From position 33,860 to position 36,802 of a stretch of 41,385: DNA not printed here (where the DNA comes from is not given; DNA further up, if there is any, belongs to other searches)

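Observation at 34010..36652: Amt ammonium-transporter domain fused in one polypeptide to HAMP + MCP signalling domain: candidate ammonium 'transceptor' chemoreceptor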

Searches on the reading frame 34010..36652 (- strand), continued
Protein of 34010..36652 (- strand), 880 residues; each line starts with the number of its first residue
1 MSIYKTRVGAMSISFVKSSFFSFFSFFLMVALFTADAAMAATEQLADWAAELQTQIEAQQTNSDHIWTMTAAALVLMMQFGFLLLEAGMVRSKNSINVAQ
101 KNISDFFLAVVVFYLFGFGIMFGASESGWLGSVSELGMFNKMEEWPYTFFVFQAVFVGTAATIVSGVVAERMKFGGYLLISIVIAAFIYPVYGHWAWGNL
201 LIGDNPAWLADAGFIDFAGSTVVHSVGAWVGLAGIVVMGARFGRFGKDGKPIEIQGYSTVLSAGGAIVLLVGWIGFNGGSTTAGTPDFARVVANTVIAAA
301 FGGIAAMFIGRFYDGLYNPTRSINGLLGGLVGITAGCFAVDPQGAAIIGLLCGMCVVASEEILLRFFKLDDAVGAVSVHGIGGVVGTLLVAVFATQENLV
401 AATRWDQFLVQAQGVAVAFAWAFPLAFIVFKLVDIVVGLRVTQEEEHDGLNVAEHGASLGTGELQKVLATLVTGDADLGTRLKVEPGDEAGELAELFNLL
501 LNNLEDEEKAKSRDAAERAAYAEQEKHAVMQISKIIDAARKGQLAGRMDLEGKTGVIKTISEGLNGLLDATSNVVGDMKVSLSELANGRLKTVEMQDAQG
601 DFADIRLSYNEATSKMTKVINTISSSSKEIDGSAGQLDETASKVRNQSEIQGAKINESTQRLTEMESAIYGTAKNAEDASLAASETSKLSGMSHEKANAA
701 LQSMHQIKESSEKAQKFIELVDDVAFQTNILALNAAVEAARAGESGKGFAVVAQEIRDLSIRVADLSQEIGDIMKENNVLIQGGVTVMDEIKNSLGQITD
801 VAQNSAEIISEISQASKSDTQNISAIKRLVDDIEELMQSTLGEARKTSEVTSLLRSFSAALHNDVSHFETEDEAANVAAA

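Call 15: search_solved_structures(query=window:34010-36652:-, max_evalue=1e-10, show_alignments=3)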
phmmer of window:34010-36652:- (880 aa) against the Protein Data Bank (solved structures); distinct sequences matched with E-value up to 1e-10: 42.
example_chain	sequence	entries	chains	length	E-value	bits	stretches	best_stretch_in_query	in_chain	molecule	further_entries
6eu6_A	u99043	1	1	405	2.6e-88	300.9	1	59-454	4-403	Ammonium transporter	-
8qj3_A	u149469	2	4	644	3.4e-87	297.2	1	65-461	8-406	Ammonium transporter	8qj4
8qpf_A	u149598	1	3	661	3.7e-87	297.1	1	65-461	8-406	Ammonium transporter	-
2b2f_A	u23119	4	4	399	1.5e-46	162.8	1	64-456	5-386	ammonium transporter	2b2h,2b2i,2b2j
1xqe_A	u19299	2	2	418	3.7e-45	158.2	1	62-459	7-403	Probable ammonium transporter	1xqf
9cs5_A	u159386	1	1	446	4.1e-45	158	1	61-459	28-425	Ammonium transporter AmtB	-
2nmr_A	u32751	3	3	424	4.2e-45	158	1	62-459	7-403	Ammonia channel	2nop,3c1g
3c1h_A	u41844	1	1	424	5.8e-45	157.6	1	62-459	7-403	Ammonia channel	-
2nuu_A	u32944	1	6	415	9.7e-45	156.8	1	62-458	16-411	Ammonia channel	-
2ns1_A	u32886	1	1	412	2.3e-44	155.6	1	62-458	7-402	Ammonia channel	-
4nh2_A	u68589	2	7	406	3e-44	155.2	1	62-458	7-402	Ammonia channel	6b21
3c1i_A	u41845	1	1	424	5e-44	154.5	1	62-459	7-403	Ammonia channel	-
2now_A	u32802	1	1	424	5.4e-44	154.4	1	62-459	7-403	Ammonia channel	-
3c1j_A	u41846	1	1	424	6.8e-44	154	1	62-459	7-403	Ammonia channel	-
2npd_A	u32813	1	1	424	1.1e-43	153.3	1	62-459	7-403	Ammonia channel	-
3zx6_A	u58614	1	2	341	5.8e-26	94.7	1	580-869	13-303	HAMP, METHYL-ACCEPTING CHEMOTAXIS PROTEIN I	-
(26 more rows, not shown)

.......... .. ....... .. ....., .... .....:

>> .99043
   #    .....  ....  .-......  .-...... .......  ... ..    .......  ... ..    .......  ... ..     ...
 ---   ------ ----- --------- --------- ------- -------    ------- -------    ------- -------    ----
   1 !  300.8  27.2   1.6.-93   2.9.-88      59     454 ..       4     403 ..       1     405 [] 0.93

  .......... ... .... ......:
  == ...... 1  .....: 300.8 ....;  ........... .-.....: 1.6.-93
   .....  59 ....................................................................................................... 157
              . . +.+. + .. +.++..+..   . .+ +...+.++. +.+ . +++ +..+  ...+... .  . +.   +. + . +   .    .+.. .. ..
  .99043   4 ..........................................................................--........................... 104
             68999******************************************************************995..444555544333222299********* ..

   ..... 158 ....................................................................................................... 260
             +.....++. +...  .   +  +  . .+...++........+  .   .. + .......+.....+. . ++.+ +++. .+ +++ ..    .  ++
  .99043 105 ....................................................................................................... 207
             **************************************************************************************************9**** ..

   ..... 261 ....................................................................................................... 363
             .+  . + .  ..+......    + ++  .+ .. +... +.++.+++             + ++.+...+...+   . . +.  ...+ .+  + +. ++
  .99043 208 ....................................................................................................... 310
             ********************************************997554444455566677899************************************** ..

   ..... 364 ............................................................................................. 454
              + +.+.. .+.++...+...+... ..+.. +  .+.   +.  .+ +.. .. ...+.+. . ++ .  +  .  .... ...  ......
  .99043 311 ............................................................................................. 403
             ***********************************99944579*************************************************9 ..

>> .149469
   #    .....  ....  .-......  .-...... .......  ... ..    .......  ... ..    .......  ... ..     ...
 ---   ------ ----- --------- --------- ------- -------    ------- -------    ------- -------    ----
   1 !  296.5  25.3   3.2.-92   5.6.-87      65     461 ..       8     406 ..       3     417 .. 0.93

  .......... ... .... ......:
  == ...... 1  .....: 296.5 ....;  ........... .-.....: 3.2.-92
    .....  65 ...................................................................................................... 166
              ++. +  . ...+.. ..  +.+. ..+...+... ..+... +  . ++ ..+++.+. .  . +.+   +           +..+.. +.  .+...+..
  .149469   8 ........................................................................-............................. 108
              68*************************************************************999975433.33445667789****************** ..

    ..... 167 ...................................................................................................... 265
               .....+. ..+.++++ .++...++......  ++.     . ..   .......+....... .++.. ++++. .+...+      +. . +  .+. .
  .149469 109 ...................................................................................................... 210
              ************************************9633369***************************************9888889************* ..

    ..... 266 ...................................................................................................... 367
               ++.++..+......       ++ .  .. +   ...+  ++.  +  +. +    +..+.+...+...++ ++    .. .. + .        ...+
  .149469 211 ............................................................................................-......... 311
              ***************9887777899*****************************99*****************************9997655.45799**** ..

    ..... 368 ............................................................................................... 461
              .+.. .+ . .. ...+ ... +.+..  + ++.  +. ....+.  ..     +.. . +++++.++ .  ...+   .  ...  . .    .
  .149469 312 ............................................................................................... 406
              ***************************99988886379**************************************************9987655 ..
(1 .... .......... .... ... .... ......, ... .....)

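Call 29: find_encoding_contigs(protein=window:34010-36652:-, flank=10000, max_places=4)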
Protein window:34010-36652:- (880 aa): no gene with exactly this product is on record in the collection.

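Call 30: find_encoding_contigs(protein=P0001, flank=10000, max_places=4)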
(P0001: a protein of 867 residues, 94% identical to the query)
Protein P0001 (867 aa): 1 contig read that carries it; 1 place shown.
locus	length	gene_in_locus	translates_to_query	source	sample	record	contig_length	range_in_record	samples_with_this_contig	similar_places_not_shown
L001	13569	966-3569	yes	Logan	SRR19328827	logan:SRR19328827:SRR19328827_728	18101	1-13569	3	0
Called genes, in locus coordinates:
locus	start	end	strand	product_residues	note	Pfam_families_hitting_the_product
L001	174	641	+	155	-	PF12680:SnoaL_2 (weak)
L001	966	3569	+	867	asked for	PF00909:Ammonium_transp, PF18947:HAMP_2 (faint), PF00015:MCPsignal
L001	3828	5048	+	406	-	PF01073:3Beta_HSD (faint), PF01370:Epimerase, PF16363:GDP_Man_Dehyd, PF02719:Polysacc_synt_2 (faint)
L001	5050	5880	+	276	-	PF01501:Glyco_transf_8, PF03407:Nucleotid_trans (weak)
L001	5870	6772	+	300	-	PF01073:3Beta_HSD (weak), PF01370:Epimerase, PF04321:RmlD_sub_bind, PF05368:NmrA (weak), PF13460:NAD_binding_10 (weak), PF16363:GDP_Man_Dehyd (faint)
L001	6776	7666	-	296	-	PF00126:HTH_1, PF03466:LysR_substrate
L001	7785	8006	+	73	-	-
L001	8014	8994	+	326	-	PF00389:2-Hacid_dh, PF02826:2-Hacid_dh_C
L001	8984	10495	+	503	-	PF00890:FAD_binding_2, PF01266:DAO, PF03486:HI0933_like (faint), PF12831:FAD_oxidored (faint)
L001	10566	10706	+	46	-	-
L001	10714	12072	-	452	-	PF08521:2CSK_N, PF26769:HAMP_PhoQ (weak), PF00512:HisKA, PF02518:HATPase_c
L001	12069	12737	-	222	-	PF00072:Response_reg, PF00486:Trans_reg_C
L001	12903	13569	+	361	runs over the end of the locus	-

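Call 32: find_related_loci(query=A1, collection=genome_contigs, flank=10000)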
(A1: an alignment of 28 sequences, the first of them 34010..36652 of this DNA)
Query A1 (880 aa) in genome_contigs; peptide patterns used: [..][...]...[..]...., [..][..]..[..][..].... (x = any residue, [..] = any of these).
600 stretches matched a pattern (row limit reached: there are more); 594 encode a relative of the query (tblastn E <= 1e-3); the best 80 are kept; 80 distinct loci.
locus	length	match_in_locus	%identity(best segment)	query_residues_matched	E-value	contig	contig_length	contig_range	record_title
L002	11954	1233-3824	90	7-871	0e+0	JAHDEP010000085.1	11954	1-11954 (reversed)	MAG: Rhizobiaceae bacterium isolate MAG-184 RZ_15273, whole genome shotgun sequence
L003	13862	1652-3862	42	44-867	0e+0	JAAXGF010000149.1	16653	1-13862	MAG: Alphaproteobacteria bacterium isolate Plut_88856 filtered_Plut_88856_genomic_contig_159944, whole genome shotgun se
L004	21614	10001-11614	56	22-549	3e-178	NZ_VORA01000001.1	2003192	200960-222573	Roseibium aestuarii strain SYSU M00256-3 NODE_1_length_2003192_cov_165.599_ID_465, whole genome shotgun sequence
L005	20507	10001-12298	42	52-831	5e-178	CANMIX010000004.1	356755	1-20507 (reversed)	uncultured Rhodobacteraceae bacterium isolate 4-2012.fasta genome assembly, contig: NODE_4, whole genome shotgun sequenc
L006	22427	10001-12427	40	26-846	1e-174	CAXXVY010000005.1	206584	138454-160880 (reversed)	MAG: Rhodospirillales bacterium isolate 2c1bb9af-74c6-4100-bff3-425e3d5e9a22 genome assembly, contig: contig_5, whole ge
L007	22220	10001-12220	43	29-835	7e-174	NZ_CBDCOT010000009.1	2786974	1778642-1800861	MAG: Curvivirga sp. isolate d10fed42-78de-4935-8d9a-73f67d4635eb contig_9, whole genome shotgun sequence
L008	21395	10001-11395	57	41-505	8e-170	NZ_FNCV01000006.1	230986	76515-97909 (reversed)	Roseospirillum parvum strain 930I, whole genome shotgun sequence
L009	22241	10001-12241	41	50-852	2e-165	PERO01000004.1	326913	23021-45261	MAG: Methylobacterium sp. isolate DS2.3.33 DS2_1000009_326913, whole genome shotgun sequence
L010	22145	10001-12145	41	52-829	3e-160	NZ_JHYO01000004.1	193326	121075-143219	Terasakiella pusilla DSM 6293 Q397DRAFT_scaffold00004.4_C, whole genome shotgun sequence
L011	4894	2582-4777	36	51-838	2e-144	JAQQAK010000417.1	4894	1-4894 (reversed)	MAG: Spirochaetaceae bacterium isolate JB007 k141_62428, whole genome shotgun sequence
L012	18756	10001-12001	41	56-770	1e-140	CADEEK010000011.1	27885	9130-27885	MAG: uncultured Sphingomonadales bacterium isolate Sphingomonadales sp. RBC054 genome assembly, contig: MAG054_11, whole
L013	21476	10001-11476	47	39-530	6e-137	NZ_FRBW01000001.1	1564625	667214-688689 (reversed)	Roseibium suaedae strain DSM 22153, whole genome shotgun sequence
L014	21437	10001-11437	50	33-513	8e-136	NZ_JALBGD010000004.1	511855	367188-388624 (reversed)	Stappia sp. WLB 29 Scaffold4, whole genome shotgun sequence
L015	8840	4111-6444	37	29-861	7e-135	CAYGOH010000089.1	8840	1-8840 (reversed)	MAG TPA_asm: uncultured Sphingobium sp. isolate ERP116193_co1_356 genome assembly, contig: NODE_19429_length_8840_cov_4.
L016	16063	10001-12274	37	56-861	6e-134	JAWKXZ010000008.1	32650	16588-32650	MAG: Sphingobium sp. isolate AC1.95 AC1.95.fa-8, whole genome shotgun sequence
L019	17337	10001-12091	37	60-814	1e-131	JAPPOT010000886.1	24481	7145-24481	MAG: Myxococcales bacterium isolate SB9155_S4_bin_12 NODE_274_length_24481_cov_8.01007, whole genome shotgun sequence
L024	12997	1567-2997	46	49-526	1e-117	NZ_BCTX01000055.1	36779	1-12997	Novosphingobium naphthalenivorans NBRC 102051, whole genome shotgun sequence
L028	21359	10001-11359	45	55-509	1e-109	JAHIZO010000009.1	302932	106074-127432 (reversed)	MAG: Gammaproteobacteria bacterium isolate Modern_marine.mb.18 Modern_marine.mb.18_k141_2461417, whole genome shotgun se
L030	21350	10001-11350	45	59-511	2e-109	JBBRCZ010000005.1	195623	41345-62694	MAG: Spirochaetia bacterium isolate Co_metawrap_2428 Cmw_2428_k141_26383681_length_195623_cov_23.2049, whole genome shot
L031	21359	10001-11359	46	64-514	3e-108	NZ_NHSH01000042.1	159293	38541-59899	Halochromatium roseum strain DSM 18859 scaffold0042, whole genome shotgun sequence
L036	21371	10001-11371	42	64-525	3e-105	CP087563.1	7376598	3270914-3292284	Planctomycetes bacterium syqfu chromosome, complete genome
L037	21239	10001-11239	46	48-455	1e-104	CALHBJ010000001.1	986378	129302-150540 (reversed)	MAG: uncultured Rhizobiaceae group bacterium isolate H2_Bin_METABAT__29_1 genome assembly, contig: c_000000140246, whole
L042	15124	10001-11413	42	66-535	7e-101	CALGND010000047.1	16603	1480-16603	MAG: uncultured Granulosicoccaceae bacterium isolate H3_Bin_Bin_11_1_1 genome assembly, contig: c_000001542742, whole ge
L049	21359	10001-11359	42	60-513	5e-99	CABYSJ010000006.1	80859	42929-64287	MAG: uncultured Pelagibacteraceae bacterium isolate AG-894-O09 genome assembly, contig: AG-894-O09_NODE_6, whole genome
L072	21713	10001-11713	35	56-629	2e-94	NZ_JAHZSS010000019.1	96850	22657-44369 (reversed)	Neiella holothuriorum strain 126 NODE_19_length_96850_cov_182.165800, whole genome shotgun sequence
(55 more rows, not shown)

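Call 34: find_encoding_contigs(protein=P0023, flank=10000, max_places=1)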
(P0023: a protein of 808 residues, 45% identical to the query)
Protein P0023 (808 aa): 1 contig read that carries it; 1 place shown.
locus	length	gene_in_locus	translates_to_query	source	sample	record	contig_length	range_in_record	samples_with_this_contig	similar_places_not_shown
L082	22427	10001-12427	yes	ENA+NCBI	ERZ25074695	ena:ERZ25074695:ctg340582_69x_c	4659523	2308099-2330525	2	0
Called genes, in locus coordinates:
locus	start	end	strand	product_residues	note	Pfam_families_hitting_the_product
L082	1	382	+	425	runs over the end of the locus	PF03453:MoeA_N, PF00994:MoCF_biosynth, PF03454:MoeA_C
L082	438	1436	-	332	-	PF00753:Lactamase_B, PF23023:Anti-Pycsar_Apyc1 (weak), PF12706:Lactamase_B_2 (weak)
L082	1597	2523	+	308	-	PF00126:HTH_1, PF03466:LysR_substrate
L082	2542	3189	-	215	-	PF02798:GST_N, PF13409:GST_N_2, PF13417:GST_N_3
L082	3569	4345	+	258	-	PF00497:SBP_bac_3, PF10613:Lig_chan-Glu_bd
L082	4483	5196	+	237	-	PF00528:BPD_transp_1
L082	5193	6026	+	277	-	PF00528:BPD_transp_1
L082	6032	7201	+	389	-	PF01053:Cys_Met_Meta_PP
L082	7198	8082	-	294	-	PF00126:HTH_1, PF03466:LysR_substrate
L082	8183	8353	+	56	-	-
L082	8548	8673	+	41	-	-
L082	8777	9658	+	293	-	PF01488:Shikimate_DH (weak), PF03446:NAD_binding_2, PF03807:F420_oxidored, PF14833:NAD_binding_11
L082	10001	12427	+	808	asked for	PF00909:Ammonium_transp, PF00015:MCPsignal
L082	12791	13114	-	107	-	-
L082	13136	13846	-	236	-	PF00156:Pribosyltran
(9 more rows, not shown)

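Call 35: find_encoding_contigs(protein=P0007, flank=10000, max_places=1)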
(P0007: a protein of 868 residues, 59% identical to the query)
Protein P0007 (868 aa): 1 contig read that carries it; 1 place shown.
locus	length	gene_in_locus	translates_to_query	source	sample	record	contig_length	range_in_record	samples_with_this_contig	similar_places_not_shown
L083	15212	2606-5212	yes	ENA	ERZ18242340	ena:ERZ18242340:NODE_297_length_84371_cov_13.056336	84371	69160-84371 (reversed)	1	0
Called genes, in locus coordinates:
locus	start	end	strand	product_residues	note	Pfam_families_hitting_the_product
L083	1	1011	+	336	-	?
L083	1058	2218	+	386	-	PF01408:GFO_IDH_MocA, PF02894:GFO_IDH_MocA_C, PF22725:GFO_IDH_MocA_C3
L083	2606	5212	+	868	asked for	PF00909:Ammonium_transp, PF00015:MCPsignal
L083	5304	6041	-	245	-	PF03472:Autoind_bind, PF00196:GerE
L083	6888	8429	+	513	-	PF11563:Protoglobin, PF00015:MCPsignal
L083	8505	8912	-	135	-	PF00581:Rhodanese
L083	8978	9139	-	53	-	-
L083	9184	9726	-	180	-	PF04314:LpqE-like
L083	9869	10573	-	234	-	PF00117:GATase, PF07685:GATase_3 (faint)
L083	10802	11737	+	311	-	PF00126:HTH_1, PF03466:LysR_substrate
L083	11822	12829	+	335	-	PF03561:Allantoicase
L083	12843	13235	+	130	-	PF00903:Glyoxalase (weak)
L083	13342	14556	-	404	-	PF02746:MR_MLE_N, PF13378:MR_MLE_C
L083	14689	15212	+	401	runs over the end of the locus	PF00535:Glycos_transf_2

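Call 36: find_encoding_contigs(protein=P0043, flank=10000, max_places=1)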
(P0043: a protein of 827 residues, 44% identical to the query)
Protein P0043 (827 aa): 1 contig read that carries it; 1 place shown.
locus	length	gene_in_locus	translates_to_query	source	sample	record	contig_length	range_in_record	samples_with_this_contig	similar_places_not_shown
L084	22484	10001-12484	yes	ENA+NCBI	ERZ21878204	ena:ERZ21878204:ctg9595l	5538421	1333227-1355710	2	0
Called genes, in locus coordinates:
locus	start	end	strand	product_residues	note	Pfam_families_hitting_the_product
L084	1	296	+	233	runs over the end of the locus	PF00072:Response_reg, PF00486:Trans_reg_C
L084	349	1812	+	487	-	PF00672:HAMP (weak), PF00512:HisKA (weak), PF02518:HATPase_c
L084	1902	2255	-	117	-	PF01588:tRNA_bind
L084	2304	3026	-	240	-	-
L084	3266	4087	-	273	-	PF03807:F420_oxidored, PF14748:P5CR_dimer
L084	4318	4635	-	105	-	PF04380:BMFP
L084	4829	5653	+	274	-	PF01790:LGT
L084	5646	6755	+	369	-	PF02636:Methyltransf_28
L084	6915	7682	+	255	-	PF02578:Cu-oxidase_4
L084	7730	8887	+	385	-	PF01321:Creatinase_N, PF00557:Peptidase_M24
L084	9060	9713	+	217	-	-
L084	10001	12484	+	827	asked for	PF00909:Ammonium_transp, PF00672:HAMP (faint), PF00015:MCPsignal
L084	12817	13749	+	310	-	PF13793:Pribosyltran_N, PF00156:Pribosyltran, PF14572:Pribosyl_synth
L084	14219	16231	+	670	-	PF13414:TPR_11, PF23914:TPR_CcmH_CycH, PF13424:TPR_12, PF00515:TPR_1, PF07719:TPR_2, PF13432:TPR_16, PF13414:TPR_11, PF14559:TPR_19, +36 more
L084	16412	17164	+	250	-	PF00685:Sulfotransfer_1 (weak)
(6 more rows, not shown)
